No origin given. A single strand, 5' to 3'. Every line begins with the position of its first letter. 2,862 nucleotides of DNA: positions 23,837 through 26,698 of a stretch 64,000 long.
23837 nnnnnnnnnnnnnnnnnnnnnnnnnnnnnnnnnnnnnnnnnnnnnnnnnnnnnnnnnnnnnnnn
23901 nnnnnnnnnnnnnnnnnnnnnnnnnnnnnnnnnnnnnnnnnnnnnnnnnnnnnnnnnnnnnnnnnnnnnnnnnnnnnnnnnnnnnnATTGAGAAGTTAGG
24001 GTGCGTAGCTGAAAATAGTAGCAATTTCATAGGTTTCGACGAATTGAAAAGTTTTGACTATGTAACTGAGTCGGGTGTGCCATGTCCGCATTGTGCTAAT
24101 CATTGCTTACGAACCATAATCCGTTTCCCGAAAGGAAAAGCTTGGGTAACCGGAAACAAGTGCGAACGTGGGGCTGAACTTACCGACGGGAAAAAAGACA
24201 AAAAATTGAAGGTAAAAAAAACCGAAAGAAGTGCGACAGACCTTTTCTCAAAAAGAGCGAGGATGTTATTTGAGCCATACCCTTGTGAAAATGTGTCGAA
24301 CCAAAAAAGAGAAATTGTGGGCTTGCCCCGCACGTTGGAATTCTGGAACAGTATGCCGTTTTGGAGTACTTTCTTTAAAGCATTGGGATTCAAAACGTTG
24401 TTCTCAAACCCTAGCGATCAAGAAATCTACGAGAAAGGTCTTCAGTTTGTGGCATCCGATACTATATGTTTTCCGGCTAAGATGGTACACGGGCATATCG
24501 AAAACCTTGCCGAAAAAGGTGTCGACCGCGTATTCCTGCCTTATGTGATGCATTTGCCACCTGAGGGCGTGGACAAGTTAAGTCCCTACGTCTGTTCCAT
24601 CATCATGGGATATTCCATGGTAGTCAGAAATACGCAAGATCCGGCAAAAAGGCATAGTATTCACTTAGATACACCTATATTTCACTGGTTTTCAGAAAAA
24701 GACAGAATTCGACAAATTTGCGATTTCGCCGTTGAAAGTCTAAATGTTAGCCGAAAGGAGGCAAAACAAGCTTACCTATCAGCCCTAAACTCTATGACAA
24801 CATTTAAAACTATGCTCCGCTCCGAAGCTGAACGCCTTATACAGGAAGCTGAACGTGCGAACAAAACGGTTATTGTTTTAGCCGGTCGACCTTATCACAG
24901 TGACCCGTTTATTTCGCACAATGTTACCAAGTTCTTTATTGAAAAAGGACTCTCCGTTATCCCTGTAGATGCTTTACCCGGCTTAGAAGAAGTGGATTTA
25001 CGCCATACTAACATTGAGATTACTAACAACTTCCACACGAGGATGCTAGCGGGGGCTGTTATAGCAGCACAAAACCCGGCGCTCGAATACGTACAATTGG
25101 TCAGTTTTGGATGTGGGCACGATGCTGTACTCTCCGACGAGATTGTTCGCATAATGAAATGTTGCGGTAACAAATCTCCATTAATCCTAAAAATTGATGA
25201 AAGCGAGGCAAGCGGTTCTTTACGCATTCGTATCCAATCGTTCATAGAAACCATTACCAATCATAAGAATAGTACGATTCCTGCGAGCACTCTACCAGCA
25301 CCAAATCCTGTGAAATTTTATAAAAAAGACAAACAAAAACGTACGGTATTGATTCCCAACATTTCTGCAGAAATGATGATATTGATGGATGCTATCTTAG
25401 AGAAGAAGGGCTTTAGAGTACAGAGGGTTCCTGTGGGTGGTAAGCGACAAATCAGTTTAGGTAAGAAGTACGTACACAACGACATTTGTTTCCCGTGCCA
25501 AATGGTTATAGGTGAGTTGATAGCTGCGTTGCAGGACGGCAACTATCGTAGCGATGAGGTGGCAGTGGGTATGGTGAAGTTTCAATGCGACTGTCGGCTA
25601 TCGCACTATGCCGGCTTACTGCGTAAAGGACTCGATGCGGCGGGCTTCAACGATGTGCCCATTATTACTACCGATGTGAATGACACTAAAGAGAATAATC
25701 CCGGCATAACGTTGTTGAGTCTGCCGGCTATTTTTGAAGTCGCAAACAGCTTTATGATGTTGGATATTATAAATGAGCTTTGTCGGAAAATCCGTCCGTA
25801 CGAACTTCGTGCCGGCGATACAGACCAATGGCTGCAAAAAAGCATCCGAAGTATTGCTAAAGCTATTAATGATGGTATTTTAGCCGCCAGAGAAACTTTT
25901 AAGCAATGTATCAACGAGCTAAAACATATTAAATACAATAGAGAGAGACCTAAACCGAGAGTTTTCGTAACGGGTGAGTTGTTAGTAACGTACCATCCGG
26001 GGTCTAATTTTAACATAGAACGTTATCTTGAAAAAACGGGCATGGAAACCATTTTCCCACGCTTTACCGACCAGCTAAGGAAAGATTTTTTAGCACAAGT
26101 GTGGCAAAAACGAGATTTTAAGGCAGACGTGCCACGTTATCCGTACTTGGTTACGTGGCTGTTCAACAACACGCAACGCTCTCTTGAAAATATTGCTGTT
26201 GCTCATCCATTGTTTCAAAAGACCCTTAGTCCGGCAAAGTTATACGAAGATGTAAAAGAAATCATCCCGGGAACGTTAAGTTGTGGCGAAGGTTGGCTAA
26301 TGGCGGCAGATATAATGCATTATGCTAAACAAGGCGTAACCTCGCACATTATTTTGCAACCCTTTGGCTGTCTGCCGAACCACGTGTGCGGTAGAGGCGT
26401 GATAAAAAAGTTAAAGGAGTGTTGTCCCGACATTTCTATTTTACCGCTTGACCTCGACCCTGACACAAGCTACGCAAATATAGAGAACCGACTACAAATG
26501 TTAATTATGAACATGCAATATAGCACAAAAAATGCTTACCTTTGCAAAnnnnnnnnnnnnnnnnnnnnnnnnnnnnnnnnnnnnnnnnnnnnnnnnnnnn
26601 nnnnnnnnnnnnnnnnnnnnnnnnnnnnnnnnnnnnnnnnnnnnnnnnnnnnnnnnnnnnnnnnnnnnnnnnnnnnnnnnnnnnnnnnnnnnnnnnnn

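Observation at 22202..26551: All components of a BCR/HAD-type enzyme (two activase ATPase domains plus two dehydratase-like modules) fused in one 1449-aa polypeptide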

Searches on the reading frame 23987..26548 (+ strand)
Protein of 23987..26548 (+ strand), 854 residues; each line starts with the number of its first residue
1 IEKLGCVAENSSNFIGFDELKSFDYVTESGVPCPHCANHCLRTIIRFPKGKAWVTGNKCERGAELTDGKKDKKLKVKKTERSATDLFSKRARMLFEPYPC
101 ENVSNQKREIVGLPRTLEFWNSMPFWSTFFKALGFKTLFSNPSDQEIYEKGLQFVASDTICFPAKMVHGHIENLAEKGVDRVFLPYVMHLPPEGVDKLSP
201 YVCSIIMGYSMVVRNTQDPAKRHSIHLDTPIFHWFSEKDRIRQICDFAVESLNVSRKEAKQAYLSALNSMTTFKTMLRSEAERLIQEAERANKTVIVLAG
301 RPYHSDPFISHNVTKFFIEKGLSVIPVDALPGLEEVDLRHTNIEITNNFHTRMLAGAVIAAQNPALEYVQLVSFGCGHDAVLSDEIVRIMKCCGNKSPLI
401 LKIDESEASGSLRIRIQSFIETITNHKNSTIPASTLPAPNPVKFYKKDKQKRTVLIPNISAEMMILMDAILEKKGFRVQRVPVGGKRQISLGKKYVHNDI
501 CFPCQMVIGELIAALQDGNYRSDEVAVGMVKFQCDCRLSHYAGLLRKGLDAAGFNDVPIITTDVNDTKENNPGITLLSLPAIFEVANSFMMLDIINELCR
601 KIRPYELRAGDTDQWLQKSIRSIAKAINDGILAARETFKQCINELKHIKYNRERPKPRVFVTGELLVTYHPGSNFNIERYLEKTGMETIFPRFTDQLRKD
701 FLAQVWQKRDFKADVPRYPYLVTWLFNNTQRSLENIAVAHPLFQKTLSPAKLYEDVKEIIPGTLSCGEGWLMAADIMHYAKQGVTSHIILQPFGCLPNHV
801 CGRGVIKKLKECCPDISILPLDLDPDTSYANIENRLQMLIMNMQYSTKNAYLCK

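Call 40: search_solved_structures(query=A1, max_evalue=10)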
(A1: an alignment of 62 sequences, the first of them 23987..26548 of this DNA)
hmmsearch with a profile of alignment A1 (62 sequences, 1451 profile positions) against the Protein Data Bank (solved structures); distinct sequences matched with E-value up to 10: 6.
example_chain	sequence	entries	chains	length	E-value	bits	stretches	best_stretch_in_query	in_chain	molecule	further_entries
1hux_A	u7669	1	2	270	4.5e-45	157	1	339-603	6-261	ACTIVATOR OF (R)-2-HYDROXYGLUTARYL-COA DEHYDRATASE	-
4eht_A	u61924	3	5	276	1.9e-43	151.6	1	339-610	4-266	Activator of 2-hydroxyisocaproyl-CoA dehydratase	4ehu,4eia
9gai_D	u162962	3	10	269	1.4e-39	138.8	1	340-605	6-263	3-methylbenzoyl-CoA reductase alpha subunit MbdQ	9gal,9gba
7yyl_E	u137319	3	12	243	3.2e-27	97.9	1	338-598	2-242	Putative CoA-substrate-specific enzyme activase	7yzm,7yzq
9gai_C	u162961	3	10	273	2.4e-26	94.9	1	339-601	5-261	3-methylbenzoyl-CoA reductase delta subunit MbdP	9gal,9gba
3doh_A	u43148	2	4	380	3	8.5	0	367-405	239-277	esterase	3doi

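Call 48: predict_structure(alignment_id=A1)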
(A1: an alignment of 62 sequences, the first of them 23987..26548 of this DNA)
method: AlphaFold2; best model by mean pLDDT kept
length: 854 residues; sequences in the alignment: 62
mean_pLDDT: 84.8   pTM: 0.82
mean pLDDT of the five models: 84.8, 84.3, 83.6, 81.4, 81.2
residues with pLDDT >= 90: 401; 70-90: 344; 50-70: 84; < 50: 25
segments of 3 or more residues with pLDDT < 50: 1-11, 69-79, 852-854
pLDDT, mean of each block of 10 residues (from residue 1): 44 64 80 65 75 67 60 43 87 92 95 87 95 97 91 71 85 96 89 75 72 87 93 87 95 96 97 95 94 93 86 89 95 90 84 94 94 75 90 91 69 85 72 82 88 89 91 92 88 83 87 91 87 65 88 91 78 81 92 96 94 96 95 97 95 92 85 85 92 88 88 83 91 95 92 91 77 93 92 64 82 90 76 82 65 44
secondary structure, 60 per line:
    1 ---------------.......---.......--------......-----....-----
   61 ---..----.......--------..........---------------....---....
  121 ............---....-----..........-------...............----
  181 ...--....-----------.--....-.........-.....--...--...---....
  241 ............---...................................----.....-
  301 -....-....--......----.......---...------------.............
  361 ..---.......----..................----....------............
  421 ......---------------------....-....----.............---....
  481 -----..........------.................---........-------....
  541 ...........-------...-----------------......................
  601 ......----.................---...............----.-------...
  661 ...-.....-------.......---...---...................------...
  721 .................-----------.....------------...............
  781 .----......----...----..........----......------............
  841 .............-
elements in order (helices of 4 or more, strands of 3 or more residues): H16-22 E26-32 E41-46 E52-55 H70-76 H86-94 E110-113 H117-132 E136-139 H145-154 H162-176 E181-183 E186-189 H204-207 H209-217 H219-223 E226-228 E231-233 H237-252 H256-290 E295-299 H302-305 H307-310 H313-318 E323-326 H348-362 E366-372 H377-394 E399-402 H409-426 H448-451 E453-456 H461-473 E477-480 H486-495 H502-518 E525-529 H537-551 E559-561 H579-605 H611-627 H631-645 E658-663 H665-669 H677-683 E687-689 H693-711 H718-737 H749-753 H766-781 E786-791 H803-812 E817-822 H829-853

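Call 52: fold_search(model_id=the predicted structure, library=pdb)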
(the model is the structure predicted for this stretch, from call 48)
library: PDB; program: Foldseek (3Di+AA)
matches with E <= 10: 716; with E <= 0.001: 2
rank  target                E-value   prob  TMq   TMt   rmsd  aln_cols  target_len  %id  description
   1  7yyl_B                2.6e-04  1.00  0.26  0.45   8.3       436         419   14  nucleotide-free DCCP:DCCP-R complex (released 2022-12-28)
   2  8s02_A                9.1e-04  1.00  0.22  0.36  11.6       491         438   11  BzdNO-benzoyl-CoA complex (released 2025-03-05)
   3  6eno                  1.5e-03  1.00  0.25  0.44   9.0       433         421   14  Double cubane cluster oxidoreductase (released 2018-03-14)
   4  8s2r_C                1.8e-03  0.99  0.23  0.39  10.6       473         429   10  BzdNO in partially coenzyme A - free state (released 2025-03-05)
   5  4ybz_C                3.4e-03  0.28  0.10  0.14  21.9       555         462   11  Ca. Korarchaeum cryptofilum dinucleotide forming Acetyl-coenzyme A synthetase 1 in complex with ADP and with phosphory (released 2016-01-27)
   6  2csu_A                7.5e-03  0.28  0.09  0.16  21.6       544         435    8  Crystal structure of PH0766 from Pyrococcus horikoshii OT3 (released 2006-08-01)
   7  3tbf_B                1.7e-02  0.38  0.11  0.20  17.2       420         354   10  C-terminal domain of glucosamine-fructose-6-phosphate aminotransferase from Francisella tularensis. (released 2011-08-24)
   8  2aml_A                1.8e-02  0.63  0.13  0.23  17.3       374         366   11  Crystal structure of Lmo0035 protein (46906266) from LISTERIA MONOCYTOGENES 4b F2365 at 1.50 A resolution (released 2005-10-18)
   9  4xyj_B                2.1e-02  0.11  0.10  0.11  26.1       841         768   11  Crystal structure of human phosphofructokinase-1 in complex with ATP and Mg, Northeast Structural Genomics Consortium  (released 2015-05-20)
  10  6r4g_A                2.2e-02  0.35  0.10  0.12  18.4       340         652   11  Crystal structure of human GFAT-1 in complex with UDP-GlcNAc (released 2020-01-15)
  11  7ndl_B                2.2e-02  0.35  0.10  0.12  18.5       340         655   12  Crystal structure of human GFAT-1 S205D (released 2021-03-10)
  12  6r4f_B                2.2e-02  0.30  0.12  0.15  22.8       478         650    7  Crystal structure of human GFAT-1 in complex with Glucose-6-Phosphate (released 2020-01-15)
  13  6r4e_B                2.4e-02  0.33  0.10  0.12  18.5       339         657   14  Crystal structure of human GFAT-1 in complex with Glucose-6-Phosphate and L-Glu (released 2020-01-15)
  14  9mpy_B                2.5e-02  0.35  0.12  0.23  20.5       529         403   10  Structure of Saro_1862, a UPF0261 domain protein from Novosphingobium aromaticivorans with bound acetovanillone (released 2025-09-24)
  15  3tbf_H                2.5e-02  0.30  0.12  0.20  19.2       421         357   10  C-terminal domain of glucosamine-fructose-6-phosphate aminotransferase from Francisella tularensis. (released 2011-08-24)
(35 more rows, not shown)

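Call 72: search_protein_representatives(protein=window:23987-26548:+)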
Query: 854 residues. Proteins with E-value up to 0.001 (for the whole library): 4562; up to 1e-10: 2373; up to 1e-30: 517. The best 150 are listed.
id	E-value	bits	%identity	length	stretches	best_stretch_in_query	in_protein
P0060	0.0e+00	1173.8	61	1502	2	434-843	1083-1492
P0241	0.0e+00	1098.2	58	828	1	25-843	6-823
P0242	0.0e+00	1043.1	57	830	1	12-841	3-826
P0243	3.5e-250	848.7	47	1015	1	9-844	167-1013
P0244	8.0e-248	840.9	45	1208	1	13-843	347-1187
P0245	7.0e-194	662.5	40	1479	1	12-842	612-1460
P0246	1.1e-193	661.8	39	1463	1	12-847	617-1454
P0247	6.2e-192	656.1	39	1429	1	11-843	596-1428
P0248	1.6e-181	621.6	40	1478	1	9-844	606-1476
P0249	1.2e-180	618.7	38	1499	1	11-842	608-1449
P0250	4.0e-180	617.0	38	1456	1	11-844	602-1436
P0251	2.0e-178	611.3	39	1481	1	11-846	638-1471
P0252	8.4e-178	609.3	38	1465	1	9-843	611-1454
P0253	5.0e-175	600.1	37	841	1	12-843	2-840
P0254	2.0e-169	581.6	38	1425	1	22-848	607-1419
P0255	3.8e-158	544.3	37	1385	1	5-840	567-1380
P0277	6.0e-114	398.1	31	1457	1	31-844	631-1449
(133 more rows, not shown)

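Call 81: list_cluster_members(proteins=[P0245, P0246, P0247, P0248, P0249, P0250, P0251, P0252, P0254, P0255])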
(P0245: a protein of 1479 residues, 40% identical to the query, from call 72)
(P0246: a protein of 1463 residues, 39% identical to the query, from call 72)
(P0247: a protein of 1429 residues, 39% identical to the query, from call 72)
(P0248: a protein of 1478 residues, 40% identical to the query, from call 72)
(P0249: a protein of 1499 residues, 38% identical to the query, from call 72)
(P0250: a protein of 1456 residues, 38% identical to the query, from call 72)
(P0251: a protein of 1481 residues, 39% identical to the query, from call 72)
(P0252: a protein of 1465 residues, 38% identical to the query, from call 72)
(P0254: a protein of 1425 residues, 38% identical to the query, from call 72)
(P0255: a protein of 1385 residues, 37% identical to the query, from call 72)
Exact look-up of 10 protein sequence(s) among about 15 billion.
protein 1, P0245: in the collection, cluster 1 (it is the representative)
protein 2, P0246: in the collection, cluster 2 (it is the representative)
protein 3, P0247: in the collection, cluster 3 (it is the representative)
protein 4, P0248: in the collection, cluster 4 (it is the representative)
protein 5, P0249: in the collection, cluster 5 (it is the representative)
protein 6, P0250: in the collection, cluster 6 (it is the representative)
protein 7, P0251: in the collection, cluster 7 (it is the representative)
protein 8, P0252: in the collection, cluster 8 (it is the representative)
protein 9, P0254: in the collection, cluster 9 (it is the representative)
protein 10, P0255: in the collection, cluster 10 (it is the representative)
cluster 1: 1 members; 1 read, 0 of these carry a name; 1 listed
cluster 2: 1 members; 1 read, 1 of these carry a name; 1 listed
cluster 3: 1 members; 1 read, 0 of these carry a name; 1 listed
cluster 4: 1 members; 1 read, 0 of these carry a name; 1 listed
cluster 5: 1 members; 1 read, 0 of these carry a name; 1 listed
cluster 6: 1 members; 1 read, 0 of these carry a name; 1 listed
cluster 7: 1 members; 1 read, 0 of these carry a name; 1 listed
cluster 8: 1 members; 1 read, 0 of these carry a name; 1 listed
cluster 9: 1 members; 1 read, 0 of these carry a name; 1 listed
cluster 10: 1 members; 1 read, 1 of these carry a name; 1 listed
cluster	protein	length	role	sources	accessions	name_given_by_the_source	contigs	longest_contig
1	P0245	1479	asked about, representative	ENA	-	-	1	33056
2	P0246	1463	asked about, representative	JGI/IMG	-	predicted CoA-substrate-specific enzyme activase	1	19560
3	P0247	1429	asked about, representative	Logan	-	-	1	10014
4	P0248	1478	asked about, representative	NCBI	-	-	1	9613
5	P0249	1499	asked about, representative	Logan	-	-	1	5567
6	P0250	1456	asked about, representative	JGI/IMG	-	-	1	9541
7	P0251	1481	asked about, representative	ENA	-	-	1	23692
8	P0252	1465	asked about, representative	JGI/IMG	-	-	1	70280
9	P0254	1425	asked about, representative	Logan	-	-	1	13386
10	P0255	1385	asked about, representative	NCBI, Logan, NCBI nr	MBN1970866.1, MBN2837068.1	MAG: activase [Candidatus Delongbacteria bacterium] | activase [Candidatus Delongbacteria bacterium]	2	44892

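Call 82: search_dna_similar(query=window:23987-26548:+, collection=plasmids, mode=protein, max_rows=30, max_evalue=0.000001)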
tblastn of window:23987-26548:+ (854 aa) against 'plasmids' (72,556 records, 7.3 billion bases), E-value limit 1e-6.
Records with a match: 11; places in all: 12; records where one place covers at least 80% of the query: 9.
Best place of each record, by identity: <60% 11.
By first word of the organism name: Fusobacterium 2; Listeria 2; Haliovirga 1; Collinsella 1; Subdoligranulum 1; Acetoanaerobium 1; Brevibacillus 1; Paraclostridium 1; Monoglobus 1.
By predicted mobility (MOB-suite, as given by PLSDB): non-mobilizable 11.
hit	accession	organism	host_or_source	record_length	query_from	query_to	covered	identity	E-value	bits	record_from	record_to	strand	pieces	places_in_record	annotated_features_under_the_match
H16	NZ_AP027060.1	Haliovirga abyssi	-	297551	13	848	98%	41.0%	0e+0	651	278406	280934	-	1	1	acyl-CoA dehydratase activase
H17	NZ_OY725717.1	Collinsella aerofaciens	-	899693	8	844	98%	39.7%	0e+0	672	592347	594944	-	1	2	acyl-CoA dehydratase activase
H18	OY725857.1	Subdoligranulum variabile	-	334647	8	840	97%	31.0%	2e-92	367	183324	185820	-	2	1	none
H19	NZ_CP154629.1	Acetoanaerobium noterae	cell culture,Sludge of a digestion ...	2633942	18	840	96%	31.0%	5e-118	402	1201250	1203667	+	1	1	none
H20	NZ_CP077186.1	Fusobacterium animalis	Homo sapiens,resected colorectal tumor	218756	7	842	94%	31.3%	7e-99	389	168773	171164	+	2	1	acyl-CoA dehydratase activase | 2-hydroxyacyl-CoA dehydratase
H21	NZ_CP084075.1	Fusobacterium vincentii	-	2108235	7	842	94%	30.9%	9e-96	378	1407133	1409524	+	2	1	none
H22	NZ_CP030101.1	Listeria monocytogenes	Environment,water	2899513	17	840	96%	28.2%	4e-110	379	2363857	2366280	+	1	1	none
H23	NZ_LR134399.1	Listeria monocytogenes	Homo sapiens,Vein blood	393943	17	840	96%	27.9%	4e-108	373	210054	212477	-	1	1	2-hydroxyacyl-CoA dehydratase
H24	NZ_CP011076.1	Brevibacillus laterosporus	Oryza sativa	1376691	12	805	92%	24.2%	2e-37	259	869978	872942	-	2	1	none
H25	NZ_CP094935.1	Paraclostridium bifermentans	Homo sapiens,feces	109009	92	519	50%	24.8%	1e-24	119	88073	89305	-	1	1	acyl-CoA dehydratase activase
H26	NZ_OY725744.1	Monoglobus pectinilyticus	-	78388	111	423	37%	27.4%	8e-19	100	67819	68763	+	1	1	acyl-CoA dehydratase activase-related protein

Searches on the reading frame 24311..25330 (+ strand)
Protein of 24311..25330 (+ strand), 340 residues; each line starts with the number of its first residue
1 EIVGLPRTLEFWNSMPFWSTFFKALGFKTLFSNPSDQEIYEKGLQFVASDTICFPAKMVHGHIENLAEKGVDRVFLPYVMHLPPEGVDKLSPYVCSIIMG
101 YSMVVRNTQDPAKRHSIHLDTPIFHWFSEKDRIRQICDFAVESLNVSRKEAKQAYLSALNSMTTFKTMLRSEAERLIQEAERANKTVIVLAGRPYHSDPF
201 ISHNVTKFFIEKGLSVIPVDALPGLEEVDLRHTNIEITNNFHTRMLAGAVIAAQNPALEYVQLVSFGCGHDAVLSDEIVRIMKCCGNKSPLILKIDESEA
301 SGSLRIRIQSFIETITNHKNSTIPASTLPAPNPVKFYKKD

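Call 39: search_protein_families(library=pfam, proteins=[window:24311-25330:+], max_evalue=10)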
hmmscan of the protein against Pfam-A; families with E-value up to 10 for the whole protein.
window:24311-25330:+ (340 aa): 2 families
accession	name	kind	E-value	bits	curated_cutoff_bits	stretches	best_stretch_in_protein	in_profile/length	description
PF09989.15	DUF2229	-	3.1e-63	213.7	29.4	1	3-221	2-217/218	CoA enzyme activase uncharacterised domain (DUF2229)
PF05091.18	eIF-3_zeta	-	0.25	10.7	25.2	1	119-178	23-86/532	Eukaryotic translation initiation factor 3 subunit 7 (eIF-3)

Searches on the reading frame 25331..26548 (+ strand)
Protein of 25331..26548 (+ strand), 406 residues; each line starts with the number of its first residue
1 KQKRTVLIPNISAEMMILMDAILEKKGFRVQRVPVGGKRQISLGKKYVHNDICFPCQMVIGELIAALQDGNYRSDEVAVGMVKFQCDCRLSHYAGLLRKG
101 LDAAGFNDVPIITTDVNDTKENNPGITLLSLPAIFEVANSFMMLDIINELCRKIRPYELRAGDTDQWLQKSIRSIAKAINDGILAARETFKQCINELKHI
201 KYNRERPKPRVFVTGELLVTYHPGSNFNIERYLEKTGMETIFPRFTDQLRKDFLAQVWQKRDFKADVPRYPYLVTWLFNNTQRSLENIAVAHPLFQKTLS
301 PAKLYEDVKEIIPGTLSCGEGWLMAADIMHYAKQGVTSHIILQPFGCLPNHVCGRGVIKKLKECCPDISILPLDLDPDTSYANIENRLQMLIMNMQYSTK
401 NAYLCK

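Call 39: search_protein_families(library=pfam, proteins=[window:25331-26548:+], max_evalue=10)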
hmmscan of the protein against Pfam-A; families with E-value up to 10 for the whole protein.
window:25331-26548:+ (406 aa): 1 family
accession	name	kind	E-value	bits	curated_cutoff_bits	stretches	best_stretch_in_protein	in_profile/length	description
PF09989.15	DUF2229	-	2e-06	28.1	29.4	2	14-64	12-63/218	CoA enzyme activase uncharacterised domain (DUF2229)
